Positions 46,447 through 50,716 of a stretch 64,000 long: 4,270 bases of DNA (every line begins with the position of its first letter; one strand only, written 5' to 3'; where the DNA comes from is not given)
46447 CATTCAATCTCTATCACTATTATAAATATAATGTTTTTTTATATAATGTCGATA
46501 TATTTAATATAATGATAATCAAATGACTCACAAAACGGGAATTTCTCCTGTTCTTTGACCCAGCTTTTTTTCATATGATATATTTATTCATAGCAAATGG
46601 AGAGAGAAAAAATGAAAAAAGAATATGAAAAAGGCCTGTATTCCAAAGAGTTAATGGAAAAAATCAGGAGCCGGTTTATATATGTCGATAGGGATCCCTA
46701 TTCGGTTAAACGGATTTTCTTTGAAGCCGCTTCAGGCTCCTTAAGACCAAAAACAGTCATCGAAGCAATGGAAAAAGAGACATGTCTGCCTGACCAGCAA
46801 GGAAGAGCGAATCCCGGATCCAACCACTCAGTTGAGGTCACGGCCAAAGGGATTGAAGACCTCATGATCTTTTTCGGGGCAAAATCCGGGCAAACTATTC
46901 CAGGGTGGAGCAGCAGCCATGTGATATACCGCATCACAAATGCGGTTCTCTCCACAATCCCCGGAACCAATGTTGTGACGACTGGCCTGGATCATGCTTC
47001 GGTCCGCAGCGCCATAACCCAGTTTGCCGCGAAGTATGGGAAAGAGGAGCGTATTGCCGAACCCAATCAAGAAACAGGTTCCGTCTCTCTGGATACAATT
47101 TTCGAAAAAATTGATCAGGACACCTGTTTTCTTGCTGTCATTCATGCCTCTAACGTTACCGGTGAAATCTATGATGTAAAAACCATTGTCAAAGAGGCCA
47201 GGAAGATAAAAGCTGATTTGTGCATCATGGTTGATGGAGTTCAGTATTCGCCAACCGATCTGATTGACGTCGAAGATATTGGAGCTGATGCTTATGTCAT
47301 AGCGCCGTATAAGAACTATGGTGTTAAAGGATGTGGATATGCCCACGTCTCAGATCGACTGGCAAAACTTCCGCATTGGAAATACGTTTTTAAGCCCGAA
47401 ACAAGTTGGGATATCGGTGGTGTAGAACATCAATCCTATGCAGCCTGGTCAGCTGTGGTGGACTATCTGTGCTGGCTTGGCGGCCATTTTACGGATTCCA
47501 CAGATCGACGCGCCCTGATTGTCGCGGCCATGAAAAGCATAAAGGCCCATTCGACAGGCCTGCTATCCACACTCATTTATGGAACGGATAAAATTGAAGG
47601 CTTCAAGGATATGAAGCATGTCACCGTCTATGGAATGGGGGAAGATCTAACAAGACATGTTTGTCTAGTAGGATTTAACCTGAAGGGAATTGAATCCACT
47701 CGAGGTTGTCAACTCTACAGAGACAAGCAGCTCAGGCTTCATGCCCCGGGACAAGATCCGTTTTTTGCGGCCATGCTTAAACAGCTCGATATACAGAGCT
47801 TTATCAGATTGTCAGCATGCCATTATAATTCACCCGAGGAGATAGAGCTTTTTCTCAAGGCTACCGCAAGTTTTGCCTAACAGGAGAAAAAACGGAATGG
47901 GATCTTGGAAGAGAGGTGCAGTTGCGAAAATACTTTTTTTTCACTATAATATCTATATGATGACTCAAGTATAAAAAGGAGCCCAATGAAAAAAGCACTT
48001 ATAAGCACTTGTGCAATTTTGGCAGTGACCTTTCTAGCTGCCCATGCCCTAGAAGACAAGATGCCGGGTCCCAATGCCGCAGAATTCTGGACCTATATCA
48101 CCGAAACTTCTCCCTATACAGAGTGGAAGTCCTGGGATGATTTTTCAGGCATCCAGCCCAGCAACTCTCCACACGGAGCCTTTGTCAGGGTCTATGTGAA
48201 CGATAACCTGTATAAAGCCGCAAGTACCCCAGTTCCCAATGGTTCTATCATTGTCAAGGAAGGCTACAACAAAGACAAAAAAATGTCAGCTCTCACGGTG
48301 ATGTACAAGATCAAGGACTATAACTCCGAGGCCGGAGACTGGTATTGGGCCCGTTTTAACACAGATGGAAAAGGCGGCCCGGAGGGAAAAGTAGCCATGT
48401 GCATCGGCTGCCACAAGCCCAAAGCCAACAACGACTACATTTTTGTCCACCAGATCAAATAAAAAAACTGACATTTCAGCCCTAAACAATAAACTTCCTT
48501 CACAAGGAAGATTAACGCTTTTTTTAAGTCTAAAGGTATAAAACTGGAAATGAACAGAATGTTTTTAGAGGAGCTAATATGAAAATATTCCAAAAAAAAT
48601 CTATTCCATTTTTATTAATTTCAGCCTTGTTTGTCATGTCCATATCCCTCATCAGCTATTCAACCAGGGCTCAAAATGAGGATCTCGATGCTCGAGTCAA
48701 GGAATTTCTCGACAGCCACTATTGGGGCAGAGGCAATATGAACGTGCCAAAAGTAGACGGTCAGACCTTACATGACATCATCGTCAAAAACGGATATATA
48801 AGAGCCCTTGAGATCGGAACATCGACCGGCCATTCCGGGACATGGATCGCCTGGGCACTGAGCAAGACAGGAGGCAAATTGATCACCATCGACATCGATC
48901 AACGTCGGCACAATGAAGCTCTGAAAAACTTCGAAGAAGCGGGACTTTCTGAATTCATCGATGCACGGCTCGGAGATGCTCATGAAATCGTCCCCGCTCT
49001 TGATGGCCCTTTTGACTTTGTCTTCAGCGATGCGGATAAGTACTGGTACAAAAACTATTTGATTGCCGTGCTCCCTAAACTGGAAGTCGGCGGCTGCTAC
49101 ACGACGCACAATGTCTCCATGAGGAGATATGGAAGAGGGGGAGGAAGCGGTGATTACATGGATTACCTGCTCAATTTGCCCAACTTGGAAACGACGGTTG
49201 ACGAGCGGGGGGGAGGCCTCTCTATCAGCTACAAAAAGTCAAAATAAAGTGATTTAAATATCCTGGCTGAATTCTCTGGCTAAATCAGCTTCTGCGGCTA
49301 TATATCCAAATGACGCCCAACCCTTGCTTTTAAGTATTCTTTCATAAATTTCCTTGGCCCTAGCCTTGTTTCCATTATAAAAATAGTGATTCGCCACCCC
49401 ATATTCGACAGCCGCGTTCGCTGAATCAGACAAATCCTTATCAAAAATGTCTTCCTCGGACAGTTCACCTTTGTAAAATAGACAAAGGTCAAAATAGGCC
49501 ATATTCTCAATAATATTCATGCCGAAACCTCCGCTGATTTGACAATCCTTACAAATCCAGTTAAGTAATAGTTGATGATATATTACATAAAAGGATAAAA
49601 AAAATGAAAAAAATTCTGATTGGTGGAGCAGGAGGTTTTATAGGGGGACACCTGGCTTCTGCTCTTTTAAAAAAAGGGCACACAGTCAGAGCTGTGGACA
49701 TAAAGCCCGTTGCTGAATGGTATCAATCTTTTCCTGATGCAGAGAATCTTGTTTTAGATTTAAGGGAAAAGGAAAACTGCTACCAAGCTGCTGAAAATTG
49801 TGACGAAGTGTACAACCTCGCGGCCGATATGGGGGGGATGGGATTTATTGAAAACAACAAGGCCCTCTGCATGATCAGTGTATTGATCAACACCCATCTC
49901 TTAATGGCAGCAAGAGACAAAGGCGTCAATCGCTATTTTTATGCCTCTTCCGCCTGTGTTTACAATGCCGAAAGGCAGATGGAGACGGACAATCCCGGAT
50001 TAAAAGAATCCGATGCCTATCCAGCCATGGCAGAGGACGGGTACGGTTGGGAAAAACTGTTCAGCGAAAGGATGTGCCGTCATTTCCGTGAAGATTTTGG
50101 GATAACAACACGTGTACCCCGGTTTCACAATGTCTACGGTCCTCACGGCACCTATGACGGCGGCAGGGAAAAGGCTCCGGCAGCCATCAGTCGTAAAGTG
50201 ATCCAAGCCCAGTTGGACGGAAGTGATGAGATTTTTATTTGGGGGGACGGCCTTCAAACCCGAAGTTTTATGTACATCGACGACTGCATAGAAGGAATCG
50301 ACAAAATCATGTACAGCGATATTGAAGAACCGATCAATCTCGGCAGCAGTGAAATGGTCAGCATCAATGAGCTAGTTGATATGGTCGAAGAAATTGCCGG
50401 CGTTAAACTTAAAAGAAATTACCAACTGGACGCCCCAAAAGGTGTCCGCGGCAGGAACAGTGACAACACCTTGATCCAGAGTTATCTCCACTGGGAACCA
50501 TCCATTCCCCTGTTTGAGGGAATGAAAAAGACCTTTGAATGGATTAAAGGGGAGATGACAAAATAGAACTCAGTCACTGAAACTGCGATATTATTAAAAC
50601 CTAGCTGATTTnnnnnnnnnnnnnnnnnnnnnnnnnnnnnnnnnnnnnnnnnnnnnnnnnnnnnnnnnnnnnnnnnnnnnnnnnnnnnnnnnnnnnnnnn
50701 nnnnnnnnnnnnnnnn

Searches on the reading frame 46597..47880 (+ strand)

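Call 66: search_protein_families(library=pfam, proteins=[window:46597-47880:+], max_evalue=0.00001)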
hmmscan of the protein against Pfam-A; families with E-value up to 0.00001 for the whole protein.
window:46597-47880:+ (427 aa): 1 family
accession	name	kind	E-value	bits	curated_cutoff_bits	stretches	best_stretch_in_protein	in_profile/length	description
PF00266.25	Aminotran_5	-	9.9e-30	104.2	21.5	1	40-263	1-226/371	Aminotransferase class-V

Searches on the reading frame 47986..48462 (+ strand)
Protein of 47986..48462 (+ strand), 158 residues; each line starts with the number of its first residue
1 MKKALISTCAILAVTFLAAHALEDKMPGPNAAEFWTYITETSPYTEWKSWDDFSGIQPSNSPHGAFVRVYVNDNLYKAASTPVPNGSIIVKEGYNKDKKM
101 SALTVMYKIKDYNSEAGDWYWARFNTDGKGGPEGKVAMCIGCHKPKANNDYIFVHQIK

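Call 89: search_protein_families(library=pfam, proteins=[window:47986-48462:+], max_evalue=0.00001)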
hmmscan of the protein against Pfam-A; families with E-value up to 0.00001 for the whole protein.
window:47986-48462:+ (158 aa): 1 family
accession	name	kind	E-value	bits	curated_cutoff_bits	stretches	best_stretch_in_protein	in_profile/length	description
PF16694.10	Cytochrome_P460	-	2e-15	57.7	27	1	47-153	4-124/125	Cytochrome P460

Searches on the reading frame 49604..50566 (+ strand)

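Call 89: search_protein_families(library=pfam, proteins=[window:49604-50566:+], max_evalue=0.00001)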
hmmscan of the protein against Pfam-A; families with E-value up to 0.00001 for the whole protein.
window:49604-50566:+ (320 aa): 6 families
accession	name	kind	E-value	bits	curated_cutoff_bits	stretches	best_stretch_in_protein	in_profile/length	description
PF01370.27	Epimerase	-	5.9e-42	144.2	20.9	1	4-247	1-240/240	NAD dependent epimerase/dehydratase family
PF16363.11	GDP_Man_Dehyd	-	1.1e-27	97.9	27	1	5-309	1-331/332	GDP-mannose 4,6 dehydratase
PF01073.25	3Beta_HSD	-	1.2e-09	38.1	22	1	6-158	2-157/280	3-beta hydroxysteroid dehydrogenase/isomerase family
PF13460.12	NAD_binding_10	-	9.4e-09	35.8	27.2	1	8-125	1-108/184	NAD(P)H-binding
PF05368.20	NmrA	-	3.1e-07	30.7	27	1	2-117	3-108/298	NmrA-like family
PF07993.18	NAD_binding_4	-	1.7e-06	27.8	20.1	0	56-179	79-209/258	Male sterility protein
